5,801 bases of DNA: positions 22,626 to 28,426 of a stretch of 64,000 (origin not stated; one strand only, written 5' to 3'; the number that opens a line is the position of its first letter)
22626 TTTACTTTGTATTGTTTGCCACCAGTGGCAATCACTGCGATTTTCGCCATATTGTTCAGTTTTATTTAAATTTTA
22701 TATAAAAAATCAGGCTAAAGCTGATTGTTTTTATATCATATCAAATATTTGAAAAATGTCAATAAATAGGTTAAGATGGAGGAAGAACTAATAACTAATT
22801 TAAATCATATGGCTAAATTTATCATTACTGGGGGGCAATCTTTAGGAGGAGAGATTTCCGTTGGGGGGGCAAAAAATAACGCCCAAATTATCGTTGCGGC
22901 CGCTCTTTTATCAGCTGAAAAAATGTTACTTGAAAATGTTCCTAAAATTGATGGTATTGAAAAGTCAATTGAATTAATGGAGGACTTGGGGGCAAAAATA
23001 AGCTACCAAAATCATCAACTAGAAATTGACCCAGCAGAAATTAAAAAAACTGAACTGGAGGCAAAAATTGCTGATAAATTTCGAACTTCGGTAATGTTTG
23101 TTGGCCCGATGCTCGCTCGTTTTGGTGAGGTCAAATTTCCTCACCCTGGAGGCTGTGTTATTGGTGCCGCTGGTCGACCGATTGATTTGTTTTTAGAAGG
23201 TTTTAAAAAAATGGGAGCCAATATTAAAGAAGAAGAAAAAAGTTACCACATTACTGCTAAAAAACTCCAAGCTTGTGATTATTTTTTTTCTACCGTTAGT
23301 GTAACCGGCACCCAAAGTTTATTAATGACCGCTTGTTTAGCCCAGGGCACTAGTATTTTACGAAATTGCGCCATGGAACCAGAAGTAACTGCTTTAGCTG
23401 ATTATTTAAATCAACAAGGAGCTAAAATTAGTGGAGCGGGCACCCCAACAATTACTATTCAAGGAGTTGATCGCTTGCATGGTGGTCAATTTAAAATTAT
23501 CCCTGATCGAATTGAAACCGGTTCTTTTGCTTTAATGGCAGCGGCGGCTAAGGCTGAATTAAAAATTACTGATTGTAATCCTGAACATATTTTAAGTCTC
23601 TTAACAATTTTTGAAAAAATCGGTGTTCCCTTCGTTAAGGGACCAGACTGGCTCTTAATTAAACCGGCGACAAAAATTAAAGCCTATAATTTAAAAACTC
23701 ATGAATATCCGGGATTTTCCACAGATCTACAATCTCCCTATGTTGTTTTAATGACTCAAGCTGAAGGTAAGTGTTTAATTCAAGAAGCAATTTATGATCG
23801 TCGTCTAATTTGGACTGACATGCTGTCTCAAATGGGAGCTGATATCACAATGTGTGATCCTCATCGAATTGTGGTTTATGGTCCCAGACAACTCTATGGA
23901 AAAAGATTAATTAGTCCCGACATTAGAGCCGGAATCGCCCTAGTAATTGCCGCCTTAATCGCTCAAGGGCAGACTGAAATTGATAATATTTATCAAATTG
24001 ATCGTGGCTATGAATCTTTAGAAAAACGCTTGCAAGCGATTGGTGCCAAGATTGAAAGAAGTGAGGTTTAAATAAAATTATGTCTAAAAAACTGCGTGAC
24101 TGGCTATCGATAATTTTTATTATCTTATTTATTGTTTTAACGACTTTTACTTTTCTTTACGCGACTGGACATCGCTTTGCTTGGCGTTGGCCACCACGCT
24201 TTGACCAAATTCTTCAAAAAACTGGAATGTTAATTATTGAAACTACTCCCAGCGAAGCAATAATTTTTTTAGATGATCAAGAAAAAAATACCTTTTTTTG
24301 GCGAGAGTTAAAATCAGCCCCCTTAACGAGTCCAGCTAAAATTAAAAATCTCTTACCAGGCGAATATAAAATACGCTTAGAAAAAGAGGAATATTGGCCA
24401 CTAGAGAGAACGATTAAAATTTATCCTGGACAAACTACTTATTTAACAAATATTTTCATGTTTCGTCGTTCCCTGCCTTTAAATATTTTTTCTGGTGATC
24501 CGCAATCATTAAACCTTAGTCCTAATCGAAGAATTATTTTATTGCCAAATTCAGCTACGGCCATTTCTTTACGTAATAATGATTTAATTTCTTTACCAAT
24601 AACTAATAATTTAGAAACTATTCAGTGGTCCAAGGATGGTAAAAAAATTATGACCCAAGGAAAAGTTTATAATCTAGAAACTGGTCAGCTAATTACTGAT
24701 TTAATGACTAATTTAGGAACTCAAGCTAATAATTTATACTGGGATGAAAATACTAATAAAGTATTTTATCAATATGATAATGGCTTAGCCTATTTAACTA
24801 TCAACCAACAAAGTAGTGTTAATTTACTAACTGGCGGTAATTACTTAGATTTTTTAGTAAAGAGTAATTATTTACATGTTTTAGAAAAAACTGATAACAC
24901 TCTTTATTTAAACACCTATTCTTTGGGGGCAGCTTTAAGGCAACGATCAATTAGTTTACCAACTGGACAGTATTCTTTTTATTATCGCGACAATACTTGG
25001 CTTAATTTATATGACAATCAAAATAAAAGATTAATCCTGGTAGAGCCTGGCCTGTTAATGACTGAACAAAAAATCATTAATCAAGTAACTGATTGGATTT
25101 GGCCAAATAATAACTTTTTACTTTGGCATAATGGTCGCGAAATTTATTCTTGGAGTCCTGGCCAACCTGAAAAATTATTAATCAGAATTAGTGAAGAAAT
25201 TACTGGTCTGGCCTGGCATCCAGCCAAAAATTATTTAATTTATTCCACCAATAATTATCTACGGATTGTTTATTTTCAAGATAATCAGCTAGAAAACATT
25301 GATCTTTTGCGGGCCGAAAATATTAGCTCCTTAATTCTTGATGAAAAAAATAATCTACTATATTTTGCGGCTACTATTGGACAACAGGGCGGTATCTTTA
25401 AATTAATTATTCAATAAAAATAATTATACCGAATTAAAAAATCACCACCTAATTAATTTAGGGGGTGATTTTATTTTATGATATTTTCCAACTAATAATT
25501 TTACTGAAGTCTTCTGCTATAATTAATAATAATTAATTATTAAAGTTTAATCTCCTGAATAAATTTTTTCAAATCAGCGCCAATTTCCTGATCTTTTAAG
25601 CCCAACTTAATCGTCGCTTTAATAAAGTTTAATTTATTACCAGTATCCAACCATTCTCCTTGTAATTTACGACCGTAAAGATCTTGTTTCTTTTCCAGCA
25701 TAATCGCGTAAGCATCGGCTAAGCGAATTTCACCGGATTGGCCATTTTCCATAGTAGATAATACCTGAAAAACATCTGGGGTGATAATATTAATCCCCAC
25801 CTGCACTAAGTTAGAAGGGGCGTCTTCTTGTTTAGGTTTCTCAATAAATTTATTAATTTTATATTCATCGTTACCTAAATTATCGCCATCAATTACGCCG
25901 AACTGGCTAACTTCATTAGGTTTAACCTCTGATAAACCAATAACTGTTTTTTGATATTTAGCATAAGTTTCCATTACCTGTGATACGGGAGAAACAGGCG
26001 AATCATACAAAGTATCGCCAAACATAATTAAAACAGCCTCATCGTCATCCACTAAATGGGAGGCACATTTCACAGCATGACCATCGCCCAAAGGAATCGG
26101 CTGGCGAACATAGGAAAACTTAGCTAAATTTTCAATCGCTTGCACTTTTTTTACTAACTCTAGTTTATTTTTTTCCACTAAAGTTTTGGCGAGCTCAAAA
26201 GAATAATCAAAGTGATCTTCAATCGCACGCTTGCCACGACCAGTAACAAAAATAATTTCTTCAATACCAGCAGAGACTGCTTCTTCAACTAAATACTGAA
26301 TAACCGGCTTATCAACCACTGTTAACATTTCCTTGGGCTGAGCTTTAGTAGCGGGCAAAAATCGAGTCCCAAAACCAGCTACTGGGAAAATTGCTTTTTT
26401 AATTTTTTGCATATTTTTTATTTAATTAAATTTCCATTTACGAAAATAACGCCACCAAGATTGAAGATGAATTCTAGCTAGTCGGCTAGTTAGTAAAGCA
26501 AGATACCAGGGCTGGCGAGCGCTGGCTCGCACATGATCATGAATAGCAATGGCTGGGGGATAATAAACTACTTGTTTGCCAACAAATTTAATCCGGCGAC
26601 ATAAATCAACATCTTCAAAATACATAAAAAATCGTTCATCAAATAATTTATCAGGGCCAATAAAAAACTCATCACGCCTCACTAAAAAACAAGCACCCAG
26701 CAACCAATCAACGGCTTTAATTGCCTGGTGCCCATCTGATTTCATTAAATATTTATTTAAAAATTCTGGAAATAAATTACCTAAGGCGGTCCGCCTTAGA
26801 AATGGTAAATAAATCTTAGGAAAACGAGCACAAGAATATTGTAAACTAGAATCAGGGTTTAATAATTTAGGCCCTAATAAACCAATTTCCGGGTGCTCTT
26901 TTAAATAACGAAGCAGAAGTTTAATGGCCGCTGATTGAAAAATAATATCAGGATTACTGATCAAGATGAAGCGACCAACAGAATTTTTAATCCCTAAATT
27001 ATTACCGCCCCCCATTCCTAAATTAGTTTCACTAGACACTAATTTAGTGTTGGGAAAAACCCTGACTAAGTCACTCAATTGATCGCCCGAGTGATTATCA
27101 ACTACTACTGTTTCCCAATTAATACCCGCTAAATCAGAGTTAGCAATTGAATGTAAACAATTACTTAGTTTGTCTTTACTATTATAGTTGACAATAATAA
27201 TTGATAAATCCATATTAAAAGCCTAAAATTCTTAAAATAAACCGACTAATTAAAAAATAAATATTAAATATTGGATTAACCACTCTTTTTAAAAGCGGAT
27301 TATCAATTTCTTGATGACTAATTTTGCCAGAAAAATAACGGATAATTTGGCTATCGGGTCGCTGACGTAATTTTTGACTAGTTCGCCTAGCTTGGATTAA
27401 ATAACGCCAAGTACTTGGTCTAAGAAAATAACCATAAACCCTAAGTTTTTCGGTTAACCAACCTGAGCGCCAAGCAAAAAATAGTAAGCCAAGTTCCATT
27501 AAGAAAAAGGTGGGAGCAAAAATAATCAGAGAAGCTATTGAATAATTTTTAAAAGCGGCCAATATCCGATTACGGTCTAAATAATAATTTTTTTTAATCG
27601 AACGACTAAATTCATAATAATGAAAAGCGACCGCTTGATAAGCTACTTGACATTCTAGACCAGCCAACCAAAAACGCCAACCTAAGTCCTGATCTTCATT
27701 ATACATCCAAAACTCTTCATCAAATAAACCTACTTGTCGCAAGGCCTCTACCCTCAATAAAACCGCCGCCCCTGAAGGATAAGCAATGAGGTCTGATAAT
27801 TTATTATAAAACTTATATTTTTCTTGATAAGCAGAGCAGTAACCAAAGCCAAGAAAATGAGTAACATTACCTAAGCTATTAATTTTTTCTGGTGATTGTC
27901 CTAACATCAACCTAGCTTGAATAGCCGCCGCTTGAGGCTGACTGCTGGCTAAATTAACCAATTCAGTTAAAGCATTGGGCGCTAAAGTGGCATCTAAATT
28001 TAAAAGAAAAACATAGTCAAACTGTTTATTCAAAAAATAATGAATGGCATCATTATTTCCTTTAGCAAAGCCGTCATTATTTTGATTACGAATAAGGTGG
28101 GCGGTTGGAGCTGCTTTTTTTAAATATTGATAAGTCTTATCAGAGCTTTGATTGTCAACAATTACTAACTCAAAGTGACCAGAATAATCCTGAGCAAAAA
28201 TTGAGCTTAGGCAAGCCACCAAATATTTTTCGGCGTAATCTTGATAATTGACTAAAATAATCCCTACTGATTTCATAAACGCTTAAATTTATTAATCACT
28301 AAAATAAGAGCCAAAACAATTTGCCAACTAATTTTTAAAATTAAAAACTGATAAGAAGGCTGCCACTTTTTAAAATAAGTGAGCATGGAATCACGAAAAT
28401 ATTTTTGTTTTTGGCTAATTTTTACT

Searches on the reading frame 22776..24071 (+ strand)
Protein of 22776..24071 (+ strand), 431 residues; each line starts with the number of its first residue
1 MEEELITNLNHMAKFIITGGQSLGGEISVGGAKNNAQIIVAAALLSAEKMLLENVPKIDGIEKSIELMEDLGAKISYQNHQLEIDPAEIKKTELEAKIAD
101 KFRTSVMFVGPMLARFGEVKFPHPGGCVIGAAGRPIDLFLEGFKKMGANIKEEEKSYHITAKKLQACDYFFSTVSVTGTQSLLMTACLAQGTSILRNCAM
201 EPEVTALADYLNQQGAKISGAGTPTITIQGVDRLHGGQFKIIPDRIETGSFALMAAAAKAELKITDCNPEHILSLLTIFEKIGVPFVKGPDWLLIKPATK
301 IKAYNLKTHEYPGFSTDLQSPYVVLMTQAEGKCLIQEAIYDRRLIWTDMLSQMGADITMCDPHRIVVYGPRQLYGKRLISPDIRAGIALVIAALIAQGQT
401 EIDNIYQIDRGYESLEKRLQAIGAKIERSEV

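Call 42: search_protein_families(library=pfam, proteins=[window:22776-24071:+], max_evalue=0.00001)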
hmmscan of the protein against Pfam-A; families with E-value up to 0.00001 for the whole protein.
window:22776-24071:+ (431 aa): 1 family
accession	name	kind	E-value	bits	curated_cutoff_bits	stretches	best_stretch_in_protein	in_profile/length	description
PF00275.25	EPSP_synthase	-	2.5e-75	254.2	22.8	1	18-419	2-417/417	EPSP synthase (3-phosphoshikimate 1-carboxyvinyltransferase)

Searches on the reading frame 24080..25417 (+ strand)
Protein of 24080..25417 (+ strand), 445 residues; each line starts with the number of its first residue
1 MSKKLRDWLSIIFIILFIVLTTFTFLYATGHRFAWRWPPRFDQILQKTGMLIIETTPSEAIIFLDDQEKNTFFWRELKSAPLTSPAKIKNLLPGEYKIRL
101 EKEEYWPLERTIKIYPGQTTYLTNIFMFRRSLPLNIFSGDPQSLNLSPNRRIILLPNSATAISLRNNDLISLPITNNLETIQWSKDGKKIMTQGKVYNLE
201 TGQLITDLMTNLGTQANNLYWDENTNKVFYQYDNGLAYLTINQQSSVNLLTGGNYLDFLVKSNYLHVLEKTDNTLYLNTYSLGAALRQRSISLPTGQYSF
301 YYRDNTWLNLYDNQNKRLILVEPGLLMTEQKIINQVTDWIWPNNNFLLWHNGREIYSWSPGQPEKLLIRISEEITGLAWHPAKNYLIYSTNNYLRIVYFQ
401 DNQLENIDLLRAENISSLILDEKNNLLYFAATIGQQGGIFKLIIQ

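Call 42: search_protein_families(library=pfam, proteins=[window:24080-25417:+], max_evalue=0.00001)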
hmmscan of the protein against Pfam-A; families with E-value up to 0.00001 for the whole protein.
window:24080-25417:+ (445 aa): 1 family
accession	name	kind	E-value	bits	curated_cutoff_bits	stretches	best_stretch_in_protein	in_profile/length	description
PF08308.17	PEGA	-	2.4e-07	31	20.8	1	50-123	3-64/71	PEGA domain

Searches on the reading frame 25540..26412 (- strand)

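Call 42: search_protein_families(library=pfam, proteins=[window:25540-26412:-], max_evalue=0.00001)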
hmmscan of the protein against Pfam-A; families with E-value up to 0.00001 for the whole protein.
window:25540-26412:- (290 aa): 1 family
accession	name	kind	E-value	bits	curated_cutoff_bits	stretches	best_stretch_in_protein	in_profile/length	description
PF00483.29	NTP_transferase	-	2.7e-33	116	21.2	1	11-267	6-239/245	Nucleotidyl transferase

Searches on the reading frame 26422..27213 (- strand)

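Call 42: search_protein_families(library=pfam, proteins=[window:26422-27213:-], max_evalue=0.00001)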
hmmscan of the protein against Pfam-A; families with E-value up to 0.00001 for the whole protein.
window:26422-27213:- (263 aa): 2 families
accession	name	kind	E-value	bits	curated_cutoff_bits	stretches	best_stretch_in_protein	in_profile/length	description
PF00535.33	Glycos_transf_2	-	2.1e-17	64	23.3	1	4-128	1-127/168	Glycosyl transferase family 2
PF13641.12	Glyco_tranf_2_3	-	1.2e-12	48.8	27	1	3-226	3-212/230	Glycosyltransferase like family 2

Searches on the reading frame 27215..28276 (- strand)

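Call 42: search_protein_families(library=pfam, proteins=[window:27215-28276:-], max_evalue=0.00001)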
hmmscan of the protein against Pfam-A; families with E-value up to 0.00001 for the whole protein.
window:27215-28276:- (353 aa): 4 families
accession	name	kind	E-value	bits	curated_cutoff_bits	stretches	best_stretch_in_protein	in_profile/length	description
PF00535.33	Glycos_transf_2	-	1.9e-19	70.6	23.3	1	6-182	2-167/168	Glycosyl transferase family 2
PF13641.12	Glyco_tranf_2_3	-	5.8e-16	59.6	27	1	5-225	4-215/230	Glycosyltransferase like family 2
PF13632.12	Glyco_trans_2_3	-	1.2e-07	32.1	27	1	88-241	1-142/198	Glycosyl transferase family group 2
PF10111.15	Glyco_tranf_2_2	-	4.2e-07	30.2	27.3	1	29-204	24-201/276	Glycosyltransferase like family 2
